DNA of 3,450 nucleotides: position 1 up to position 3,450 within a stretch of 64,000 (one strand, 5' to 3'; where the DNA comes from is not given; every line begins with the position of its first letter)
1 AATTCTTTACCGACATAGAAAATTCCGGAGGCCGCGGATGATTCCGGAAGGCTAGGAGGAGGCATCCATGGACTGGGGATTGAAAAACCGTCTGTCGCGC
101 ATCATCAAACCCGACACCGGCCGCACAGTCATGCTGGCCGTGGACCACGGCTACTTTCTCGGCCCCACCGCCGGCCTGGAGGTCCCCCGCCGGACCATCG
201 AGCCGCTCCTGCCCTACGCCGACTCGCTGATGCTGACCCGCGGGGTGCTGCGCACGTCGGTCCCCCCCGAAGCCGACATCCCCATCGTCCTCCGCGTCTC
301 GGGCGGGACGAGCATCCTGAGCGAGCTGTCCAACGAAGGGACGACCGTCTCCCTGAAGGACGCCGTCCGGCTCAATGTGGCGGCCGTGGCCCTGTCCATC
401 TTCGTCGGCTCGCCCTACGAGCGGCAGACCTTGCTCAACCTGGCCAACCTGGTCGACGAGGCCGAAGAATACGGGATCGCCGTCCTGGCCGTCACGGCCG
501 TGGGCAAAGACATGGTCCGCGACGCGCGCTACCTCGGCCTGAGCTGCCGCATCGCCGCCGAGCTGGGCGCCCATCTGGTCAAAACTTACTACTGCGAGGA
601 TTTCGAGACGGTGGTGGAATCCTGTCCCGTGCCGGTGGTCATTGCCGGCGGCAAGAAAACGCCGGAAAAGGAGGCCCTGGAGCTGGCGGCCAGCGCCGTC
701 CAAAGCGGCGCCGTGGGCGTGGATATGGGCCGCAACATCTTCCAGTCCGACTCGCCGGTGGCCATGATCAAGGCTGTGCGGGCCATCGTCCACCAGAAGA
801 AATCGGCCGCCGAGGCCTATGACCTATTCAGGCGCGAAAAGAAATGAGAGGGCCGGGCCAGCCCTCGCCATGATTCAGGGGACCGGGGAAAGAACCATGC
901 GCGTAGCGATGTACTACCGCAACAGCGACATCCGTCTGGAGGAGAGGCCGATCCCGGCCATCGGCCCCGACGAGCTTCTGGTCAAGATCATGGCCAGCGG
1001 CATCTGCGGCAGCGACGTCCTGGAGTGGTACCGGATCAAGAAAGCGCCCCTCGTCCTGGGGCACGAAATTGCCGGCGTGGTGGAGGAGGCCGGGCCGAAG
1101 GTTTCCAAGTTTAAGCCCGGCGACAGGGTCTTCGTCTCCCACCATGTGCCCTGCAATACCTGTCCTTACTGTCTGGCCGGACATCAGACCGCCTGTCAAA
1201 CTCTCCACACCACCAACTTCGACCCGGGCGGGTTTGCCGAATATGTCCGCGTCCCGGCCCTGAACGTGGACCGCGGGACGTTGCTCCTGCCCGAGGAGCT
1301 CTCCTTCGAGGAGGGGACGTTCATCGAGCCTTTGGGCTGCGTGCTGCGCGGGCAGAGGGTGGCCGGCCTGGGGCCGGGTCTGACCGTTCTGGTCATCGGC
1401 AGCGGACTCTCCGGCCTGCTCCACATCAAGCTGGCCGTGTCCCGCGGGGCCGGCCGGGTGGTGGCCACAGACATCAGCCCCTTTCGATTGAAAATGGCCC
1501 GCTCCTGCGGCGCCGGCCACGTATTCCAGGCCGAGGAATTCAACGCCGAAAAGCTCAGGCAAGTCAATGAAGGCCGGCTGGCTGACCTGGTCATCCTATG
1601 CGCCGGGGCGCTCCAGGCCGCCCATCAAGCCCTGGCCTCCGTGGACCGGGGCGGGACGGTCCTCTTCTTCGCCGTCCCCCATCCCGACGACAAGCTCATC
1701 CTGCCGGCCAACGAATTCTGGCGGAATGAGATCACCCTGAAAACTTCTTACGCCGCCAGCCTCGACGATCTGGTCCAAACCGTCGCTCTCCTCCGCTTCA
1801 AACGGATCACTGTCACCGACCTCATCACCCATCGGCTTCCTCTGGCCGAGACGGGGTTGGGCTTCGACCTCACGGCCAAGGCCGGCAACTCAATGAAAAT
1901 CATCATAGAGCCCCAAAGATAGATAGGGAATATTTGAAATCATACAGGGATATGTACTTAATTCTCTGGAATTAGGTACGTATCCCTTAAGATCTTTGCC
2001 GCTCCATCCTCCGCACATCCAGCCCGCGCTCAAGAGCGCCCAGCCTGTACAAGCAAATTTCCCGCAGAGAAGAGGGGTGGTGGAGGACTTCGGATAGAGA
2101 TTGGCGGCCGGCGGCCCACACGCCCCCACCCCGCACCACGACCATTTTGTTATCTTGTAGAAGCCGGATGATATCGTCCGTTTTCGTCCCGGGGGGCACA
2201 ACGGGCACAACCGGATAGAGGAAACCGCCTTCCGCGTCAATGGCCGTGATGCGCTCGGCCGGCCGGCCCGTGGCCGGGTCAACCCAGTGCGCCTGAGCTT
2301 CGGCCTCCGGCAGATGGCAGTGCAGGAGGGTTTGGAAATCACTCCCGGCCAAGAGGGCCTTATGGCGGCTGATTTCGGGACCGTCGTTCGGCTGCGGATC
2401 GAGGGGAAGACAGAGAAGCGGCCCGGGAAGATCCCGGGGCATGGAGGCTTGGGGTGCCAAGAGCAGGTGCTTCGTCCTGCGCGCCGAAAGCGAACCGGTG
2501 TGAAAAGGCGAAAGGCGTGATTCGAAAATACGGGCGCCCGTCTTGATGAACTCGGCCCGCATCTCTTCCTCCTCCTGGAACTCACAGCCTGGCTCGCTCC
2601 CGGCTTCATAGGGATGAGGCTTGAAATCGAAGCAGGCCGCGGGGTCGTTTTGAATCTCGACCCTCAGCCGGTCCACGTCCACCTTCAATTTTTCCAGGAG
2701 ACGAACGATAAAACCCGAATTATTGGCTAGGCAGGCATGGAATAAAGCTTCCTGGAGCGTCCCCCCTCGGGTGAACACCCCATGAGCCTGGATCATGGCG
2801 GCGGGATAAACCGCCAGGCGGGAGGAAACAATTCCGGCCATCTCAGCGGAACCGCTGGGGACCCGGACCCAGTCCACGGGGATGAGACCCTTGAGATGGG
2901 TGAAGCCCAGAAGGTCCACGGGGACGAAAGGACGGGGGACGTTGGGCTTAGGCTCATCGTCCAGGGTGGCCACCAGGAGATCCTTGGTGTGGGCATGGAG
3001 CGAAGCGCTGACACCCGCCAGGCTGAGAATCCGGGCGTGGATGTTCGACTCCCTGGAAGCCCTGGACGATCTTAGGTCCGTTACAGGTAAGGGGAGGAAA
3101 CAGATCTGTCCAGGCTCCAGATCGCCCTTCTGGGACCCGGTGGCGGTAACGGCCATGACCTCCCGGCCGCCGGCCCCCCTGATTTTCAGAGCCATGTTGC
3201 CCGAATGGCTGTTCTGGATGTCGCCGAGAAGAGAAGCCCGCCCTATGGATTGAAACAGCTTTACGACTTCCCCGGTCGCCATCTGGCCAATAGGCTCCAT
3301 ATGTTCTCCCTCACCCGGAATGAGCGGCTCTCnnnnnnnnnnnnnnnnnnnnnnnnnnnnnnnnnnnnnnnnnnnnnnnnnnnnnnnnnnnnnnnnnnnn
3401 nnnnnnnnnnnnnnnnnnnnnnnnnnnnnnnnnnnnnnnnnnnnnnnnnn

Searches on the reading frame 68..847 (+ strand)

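Call 75: search_protein_families(library=pfam, proteins=[window:68-847:+], max_evalue=0.00001)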
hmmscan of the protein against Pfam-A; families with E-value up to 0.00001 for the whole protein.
window:68-847:+ (259 aa): 1 family
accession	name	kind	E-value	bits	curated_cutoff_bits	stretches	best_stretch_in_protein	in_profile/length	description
PF01791.15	DeoC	-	2.7e-22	79.9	23.8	1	20-227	1-229/229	DeoC/LacD family aldolase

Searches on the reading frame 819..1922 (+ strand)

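Call 75: search_protein_families(library=pfam, proteins=[window:819-1922:+], max_evalue=0.00001)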
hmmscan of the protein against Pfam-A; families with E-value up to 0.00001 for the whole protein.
window:819-1922:+ (367 aa): 2 families
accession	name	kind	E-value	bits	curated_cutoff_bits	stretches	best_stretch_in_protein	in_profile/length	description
PF08240.17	ADH_N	-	3.2e-29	101.7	23.5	1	49-148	1-97/104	Alcohol dehydrogenase GroES-like domain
PF00107.32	ADH_zinc_N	-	3.8e-20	72.6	31.8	1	199-323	3-125/129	Zinc-binding dehydrogenase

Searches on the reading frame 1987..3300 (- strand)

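Call 75: search_protein_families(library=pfam, proteins=[window:1987-3300:-], max_evalue=0.00001)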
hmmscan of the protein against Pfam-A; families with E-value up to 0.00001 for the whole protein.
window:1987-3300:- (437 aa): 1 family
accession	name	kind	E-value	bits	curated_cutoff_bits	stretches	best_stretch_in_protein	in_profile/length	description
PF00596.27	Aldolase_II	-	2.2e-21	77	22.2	2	30-191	17-174/183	Class II Aldolase and Adducin N-terminal domain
